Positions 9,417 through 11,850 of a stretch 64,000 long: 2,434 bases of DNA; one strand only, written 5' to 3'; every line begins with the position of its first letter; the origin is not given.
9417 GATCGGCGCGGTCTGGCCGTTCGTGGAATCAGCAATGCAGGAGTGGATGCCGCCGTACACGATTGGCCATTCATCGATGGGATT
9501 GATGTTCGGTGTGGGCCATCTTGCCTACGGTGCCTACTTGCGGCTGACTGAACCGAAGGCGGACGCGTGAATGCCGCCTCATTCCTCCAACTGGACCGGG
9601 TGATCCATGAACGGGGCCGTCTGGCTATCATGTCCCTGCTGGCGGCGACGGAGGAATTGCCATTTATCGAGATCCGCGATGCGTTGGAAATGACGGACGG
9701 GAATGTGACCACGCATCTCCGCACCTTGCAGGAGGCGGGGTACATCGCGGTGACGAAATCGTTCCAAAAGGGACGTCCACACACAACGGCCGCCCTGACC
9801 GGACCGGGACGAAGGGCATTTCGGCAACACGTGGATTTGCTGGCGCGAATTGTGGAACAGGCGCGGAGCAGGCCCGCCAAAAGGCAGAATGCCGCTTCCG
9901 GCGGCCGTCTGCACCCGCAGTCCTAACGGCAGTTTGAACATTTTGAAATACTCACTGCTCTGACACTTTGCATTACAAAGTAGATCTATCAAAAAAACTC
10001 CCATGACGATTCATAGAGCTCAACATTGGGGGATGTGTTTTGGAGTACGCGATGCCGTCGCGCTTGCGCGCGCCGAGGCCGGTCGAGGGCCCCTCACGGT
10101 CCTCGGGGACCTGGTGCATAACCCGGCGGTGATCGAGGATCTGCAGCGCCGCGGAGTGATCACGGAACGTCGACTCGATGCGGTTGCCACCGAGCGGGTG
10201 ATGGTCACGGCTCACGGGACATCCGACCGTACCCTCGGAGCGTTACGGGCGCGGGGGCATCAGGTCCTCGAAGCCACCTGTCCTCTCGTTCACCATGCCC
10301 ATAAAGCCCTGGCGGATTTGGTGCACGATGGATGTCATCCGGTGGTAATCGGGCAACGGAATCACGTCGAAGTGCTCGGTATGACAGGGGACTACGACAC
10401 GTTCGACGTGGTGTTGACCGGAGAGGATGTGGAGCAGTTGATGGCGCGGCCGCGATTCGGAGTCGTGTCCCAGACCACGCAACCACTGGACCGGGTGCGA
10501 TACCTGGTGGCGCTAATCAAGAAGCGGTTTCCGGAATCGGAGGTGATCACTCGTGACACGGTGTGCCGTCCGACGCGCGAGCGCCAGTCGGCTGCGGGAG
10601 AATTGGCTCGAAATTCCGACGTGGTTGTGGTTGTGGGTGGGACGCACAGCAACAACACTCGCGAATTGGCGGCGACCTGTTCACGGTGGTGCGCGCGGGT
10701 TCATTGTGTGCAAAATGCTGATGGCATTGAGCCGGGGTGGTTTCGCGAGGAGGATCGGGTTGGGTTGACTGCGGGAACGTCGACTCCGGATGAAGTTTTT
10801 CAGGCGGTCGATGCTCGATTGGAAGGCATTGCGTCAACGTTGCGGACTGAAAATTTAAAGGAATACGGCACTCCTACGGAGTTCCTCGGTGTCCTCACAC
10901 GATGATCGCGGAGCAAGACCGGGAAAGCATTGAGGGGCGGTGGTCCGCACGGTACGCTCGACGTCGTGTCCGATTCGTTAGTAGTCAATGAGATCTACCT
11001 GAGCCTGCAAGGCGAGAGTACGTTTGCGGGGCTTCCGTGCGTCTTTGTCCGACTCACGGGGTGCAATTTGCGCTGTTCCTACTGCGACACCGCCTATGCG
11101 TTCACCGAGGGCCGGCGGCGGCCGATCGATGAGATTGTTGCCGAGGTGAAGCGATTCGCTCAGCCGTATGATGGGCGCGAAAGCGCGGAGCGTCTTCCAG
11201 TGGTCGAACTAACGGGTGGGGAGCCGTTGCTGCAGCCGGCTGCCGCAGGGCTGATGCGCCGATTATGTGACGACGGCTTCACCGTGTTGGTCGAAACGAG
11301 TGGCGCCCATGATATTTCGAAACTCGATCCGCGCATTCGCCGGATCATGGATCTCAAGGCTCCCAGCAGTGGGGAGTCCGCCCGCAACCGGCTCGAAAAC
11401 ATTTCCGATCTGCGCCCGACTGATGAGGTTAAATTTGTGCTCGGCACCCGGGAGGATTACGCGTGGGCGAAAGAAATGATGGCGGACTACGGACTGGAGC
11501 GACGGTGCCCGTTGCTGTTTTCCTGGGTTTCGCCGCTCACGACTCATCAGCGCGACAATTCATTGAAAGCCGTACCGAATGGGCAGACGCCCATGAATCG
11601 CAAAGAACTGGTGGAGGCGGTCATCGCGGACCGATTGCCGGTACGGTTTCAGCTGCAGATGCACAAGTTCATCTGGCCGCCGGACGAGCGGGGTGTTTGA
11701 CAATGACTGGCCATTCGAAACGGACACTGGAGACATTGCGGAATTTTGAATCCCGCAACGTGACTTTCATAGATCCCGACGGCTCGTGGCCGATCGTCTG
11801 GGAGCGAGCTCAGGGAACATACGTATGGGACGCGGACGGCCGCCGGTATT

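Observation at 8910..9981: Identical 17-nt palindrome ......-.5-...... on both sides of a membrane-protein/wHTH-regulator operon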

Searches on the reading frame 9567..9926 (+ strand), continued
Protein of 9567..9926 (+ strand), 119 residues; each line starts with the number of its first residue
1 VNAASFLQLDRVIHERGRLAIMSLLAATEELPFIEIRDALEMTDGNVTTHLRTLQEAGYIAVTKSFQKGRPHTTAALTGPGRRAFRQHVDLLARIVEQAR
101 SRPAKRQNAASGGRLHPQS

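Call 27: search_protein_families(library=padloc, proteins=[window:9567-9926:+], max_evalue=0.1)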
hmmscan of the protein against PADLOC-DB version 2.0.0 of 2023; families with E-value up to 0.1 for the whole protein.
window:9567-9926:+ (119 aa): 6 families
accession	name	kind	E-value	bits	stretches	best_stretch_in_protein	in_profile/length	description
PDLC01720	Csa3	-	4.1e-09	35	1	8-73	17-84/118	Csa3_1_CAS-I-II-III-IV-V-VI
PDLC01438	Csa3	-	3.8e-07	28.4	1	12-101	144-225/305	"CAS-I,CAS-II,CAS-III,CAS-IV,CAS-V,CAS-VI; associated_signaling"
PDLC01863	CARF3--CARF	-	0.022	12.5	1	17-68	120-170/182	-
PDLC01866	CARF3--CARF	-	0.039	11.9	1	17-66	140-186/207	-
PDLC01852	CARF3--CARF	-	0.041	11.8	1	18-67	145-194/208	-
PDLC04984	PDC-S27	-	0.072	9.9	1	22-74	257-311/474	-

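Call 70: predict_structure(alignment_id=A1)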
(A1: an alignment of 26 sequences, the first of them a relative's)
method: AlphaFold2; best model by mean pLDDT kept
length: 119 residues; sequences in the alignment: 26
mean_pLDDT: 81.8   pTM: 0.66
mean pLDDT of the five models: 81.8, 79.8, 78.8, 78.0, 77.2
residues with pLDDT >= 90: 64; 70-90: 22; 50-70: 23; < 50: 10
segments of 3 or more residues with pLDDT < 50: 105-109, 112-114
pLDDT, mean of each block of 10 residues (from residue 1): 61 73 93 95 93 95 91 95 92 87 55 49
secondary structure, 60 per line:
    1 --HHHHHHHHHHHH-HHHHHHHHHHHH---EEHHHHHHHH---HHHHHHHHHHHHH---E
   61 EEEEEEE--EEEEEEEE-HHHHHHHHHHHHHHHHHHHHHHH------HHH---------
elements in order: H3-14 H16-27 H33-40 H44-56 E60-67 E70-77 H79-101

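Call 72: fold_search(model_id=the predicted structure, library=pdb)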
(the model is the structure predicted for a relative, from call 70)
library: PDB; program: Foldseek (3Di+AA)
matches with E <= 10: 1678; with E <= 0.001: 70
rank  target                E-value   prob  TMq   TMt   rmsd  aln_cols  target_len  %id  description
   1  1ub9                  1.0e-05  1.00  0.70  0.83   2.9        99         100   24  Structure of the transcriptional regulator homologue protein from Pyrococcus horikoshii OT3 (released 2004-05-04)
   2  3elk_A                8.0e-05  1.00  0.60  0.67   3.9       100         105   21  Crystal structure of putative transcriptional regulator TA0346 from Thermoplasma acidophilum (released 2008-09-30)
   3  8ylg_B                9.1e-05  1.00  0.57  0.43   7.8       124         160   20  Crystal structure of Burkholderia thailandensis MftR in complex with operator DNA (released 2024-11-13)
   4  8ylg_A                1.3e-04  1.00  0.57  0.43   5.4       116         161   22  Crystal structure of Burkholderia thailandensis MftR in complex with operator DNA (released 2024-11-13)
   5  6jbx_B                1.3e-04  1.00  0.59  0.51   4.3       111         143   23  Crystal structure of Streptococcus pneumoniae FabT in complex with DNA (released 2019-07-24)
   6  6jbx_A                1.3e-04  1.00  0.57  0.47   4.2        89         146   25  Crystal structure of Streptococcus pneumoniae FabT in complex with DNA (released 2019-07-24)
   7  5zi8_B                1.3e-04  1.00  0.56  0.64   2.8        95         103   22  Crystal structure of the PadR-family transcriptional regulator Rv3488 of Mycobacterium tuberculosis H37Rv in complex w (released 2018-10-17)
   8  4rgu_B                1.4e-04  1.00  0.53  0.45   7.1       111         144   17  Crystal Structure of Putative MarR Family Transcriptional Regulator HcaR from Acinetobacter sp. ADP complexed with fer (released 2015-03-04)
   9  5yi1                  1.5e-04  1.00  0.57  0.52   5.8       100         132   21  Structure of Lactococcus lactis ZitR, C30AH42A mutant in apo form (released 2017-12-06)
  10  3elk_B                2.2e-04  1.00  0.59  0.67   3.0        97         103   21  Crystal structure of putative transcriptional regulator TA0346 from Thermoplasma acidophilum (released 2008-09-30)
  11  5yi0_A                2.4e-04  1.00  0.59  0.49   2.5        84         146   21  Structure of Lactococcus lactis ZitR, C30AH42A mutant (released 2017-12-06)
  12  6abt_A                2.5e-04  1.00  0.60  0.71   2.5        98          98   19  Crystal structure of transcription factor from Listeria monocytogenes (released 2019-06-05)
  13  6abq_A                2.5e-04  1.00  0.56  0.60   5.7       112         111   20  Crystal structure of transcription factor from Listeria monocytogenes (released 2019-06-05)
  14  4rgx_A                2.5e-04  1.00  0.54  0.47   7.1       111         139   17  Crystal Structure of Putative MarR Family Transcriptional Regulator HcaR from Acinetobacter sp. ADP complexed with 3,4 (released 2015-03-04)
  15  4ejo_A                2.7e-04  1.00  0.58  0.61   6.3       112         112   15  Crystal structure of padr family transcriptional regulator from Eggerthella lenta DSM 2243 (released 2012-04-25)
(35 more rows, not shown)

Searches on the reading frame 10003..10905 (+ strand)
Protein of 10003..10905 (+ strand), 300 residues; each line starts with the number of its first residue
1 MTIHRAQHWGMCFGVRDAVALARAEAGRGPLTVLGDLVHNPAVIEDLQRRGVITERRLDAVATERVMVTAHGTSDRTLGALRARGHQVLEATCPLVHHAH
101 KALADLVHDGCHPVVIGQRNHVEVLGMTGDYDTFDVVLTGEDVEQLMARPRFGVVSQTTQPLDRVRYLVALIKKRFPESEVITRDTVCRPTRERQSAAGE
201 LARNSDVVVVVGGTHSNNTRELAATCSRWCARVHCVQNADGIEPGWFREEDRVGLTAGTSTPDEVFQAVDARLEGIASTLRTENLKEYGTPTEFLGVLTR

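Call 4: search_protein_families(library=pfam, proteins=[window:10003-10905:+], max_evalue=0.01)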
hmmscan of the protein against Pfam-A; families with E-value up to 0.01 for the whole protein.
window:10003-10905:+ (300 aa): 1 family
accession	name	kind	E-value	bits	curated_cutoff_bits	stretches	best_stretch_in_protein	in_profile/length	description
PF02401.23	LYTB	-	1.2e-72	244.9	24.5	1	3-273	1-266/267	LytB protein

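Call 5: search_protein_families(library=ncbifam, proteins=[window:10003-10905:+], max_evalue=0.01)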
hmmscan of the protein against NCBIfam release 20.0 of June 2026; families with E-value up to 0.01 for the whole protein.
window:10003-10905:+ (300 aa): 8 families
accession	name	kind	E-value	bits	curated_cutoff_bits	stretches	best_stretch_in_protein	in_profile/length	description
TIGR00216.1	ispH_lytB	equivalog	6e-69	232.3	187.85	1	2-274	1-280/282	4-hydroxy-3-methylbut-2-enyl diphosphate reductase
NF000907.0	PRK00087.1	equivalog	6.8e-69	232.7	624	1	1-286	1-288/671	bifunctional 4-hydroxy-3-methylbut-2-enyl diphosphate reductase/30S ribosomal protein S1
NF002187.0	PRK01045.1-1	equivalog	2.8e-67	226.8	276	1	1-276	1-278/282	4-hydroxy-3-methylbut-2-enyl diphosphate reductase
NF009024.0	PRK12360.1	equivalog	4.5e-55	187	387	1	1-272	1-277/281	4-hydroxy-3-methylbut-2-enyl diphosphate reductase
NF002188.0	PRK01045.1-2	equivalog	6e-51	173.4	420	1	1-279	1-287/315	4-hydroxy-3-methylbut-2-enyl diphosphate reductase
NF002190.0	PRK01045.1-4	subfamily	1.3e-48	165.6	389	1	2-274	8-290/321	4-hydroxy-3-methylbut-2-enyl diphosphate reductase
NF002189.0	PRK01045.1-3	equivalog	1.1e-42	146.1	444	1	6-274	19-294/326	4-hydroxy-3-methylbut-2-enyl diphosphate reductase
NF009911.0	PRK13371.1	equivalog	2.8e-28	99.1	440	2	2-145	56-209/405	4-hydroxy-3-methylbut-2-enyl diphosphate reductase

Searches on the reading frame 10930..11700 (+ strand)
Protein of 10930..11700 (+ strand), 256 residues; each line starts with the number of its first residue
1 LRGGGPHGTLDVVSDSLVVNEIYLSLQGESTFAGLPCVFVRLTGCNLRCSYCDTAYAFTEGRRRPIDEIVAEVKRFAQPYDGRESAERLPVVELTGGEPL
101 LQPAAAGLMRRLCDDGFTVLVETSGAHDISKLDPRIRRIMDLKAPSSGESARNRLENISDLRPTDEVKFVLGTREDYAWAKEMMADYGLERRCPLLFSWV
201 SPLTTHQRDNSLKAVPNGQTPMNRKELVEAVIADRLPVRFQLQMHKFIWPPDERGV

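Call 4: search_protein_families(library=pfam, proteins=[window:10930-11700:+], max_evalue=0.01)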
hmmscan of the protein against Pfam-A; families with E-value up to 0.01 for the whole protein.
window:10930-11700:+ (256 aa): 2 families
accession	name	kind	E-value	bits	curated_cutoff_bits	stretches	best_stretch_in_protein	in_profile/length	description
PF04055.27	Radical_SAM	-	6.2e-12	46.4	29.5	1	43-128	5-90/166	Radical SAM superfamily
PF13353.11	Fer4_12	-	0.0033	18.2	22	1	38-104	8-68/137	4Fe-4S single cluster domain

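Call 5: search_protein_families(library=ncbifam, proteins=[window:10930-11700:+], max_evalue=0.01)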
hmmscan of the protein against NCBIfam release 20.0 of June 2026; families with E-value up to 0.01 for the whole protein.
window:10930-11700:+ (256 aa): 22 families
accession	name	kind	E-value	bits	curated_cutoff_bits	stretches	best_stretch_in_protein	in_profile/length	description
TIGR04349.1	rSAM_QueE_gams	hypoth_equivalog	2.6e-76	256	300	1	18-250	2-205/210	7-carboxy-7-deazaguanine synthase QueE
TIGR03963.1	rSAM_QueE_Clost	equivalog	6.9e-46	156.7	260.1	2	19-200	3-180/219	putative 7-carboxy-7-deazaguanine synthase QueE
TIGR03365.1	Bsubt_queE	equivalog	2.4e-22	79.6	206.1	1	18-256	4-238/238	7-carboxy-7-deazaguanine synthase QueE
TIGR04322.1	rSAM_QueE_Ecoli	equivalog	3.7e-15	56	200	1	25-185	3-168/215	7-carboxy-7-deazaguanine synthase QueE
TIGR04508.1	queE_Cx14CxxC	equivalog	4.9e-14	52.7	240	1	19-129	3-121/208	7-carboxy-7-deazaguanine synthase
TIGR02495.1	NrdG2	equivalog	3.9e-10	39.4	131.15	1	32-127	13-101/193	anaerobic ribonucleoside-triphosphate reductase activating protein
TIGR02493.1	PFLA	equivalog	8.2e-09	35.2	231.75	1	39-132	19-111/235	pyruvate formate-lyase-activating protein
TIGR04251.1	SCM_rSAM_ScmF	equivalog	2.8e-06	27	400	1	41-129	10-94/353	SynChlorMet cassette radical SAM/SPASM protein ScmF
TIGR02666.1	moaA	equivalog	9e-06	24.9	284.05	1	45-112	20-83/336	GTP 3',8-cyclase MoaA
TIGR02494.1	PFLE_PFLC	subfamily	7.8e-05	22.1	174.35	0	61-135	101-171/293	glycyl-radical enzyme activating protein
NF038283.1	viperin_w_prok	equivalog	8.6e-05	21.8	180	1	44-126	11-93/281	viperin family antiviral radical SAM protein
NF033640.1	N_Twi_rSAM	subfamily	0.00026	20.2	170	1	45-118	121-202/398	twitch domain-containing radical SAM protein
TIGR04013.1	B12_SAM_MJ_1487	hypoth_equivalog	0.00066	18.6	251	1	44-78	159-194/382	TIGR04013 family B12-binding domain/radical SAM domain-containing protein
NF048010.1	SfplDhtActHpsHDes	equivalog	0.00067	18.6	430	0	50-139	98-183/298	(2S)-3-sulfopropanediol dehydratase activating enzyme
NF047865.1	rSAM_PapB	equivalog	0.00095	18.5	340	1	44-104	12-69/330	PapB family radical SAM/SPASM ranthipeptide maturase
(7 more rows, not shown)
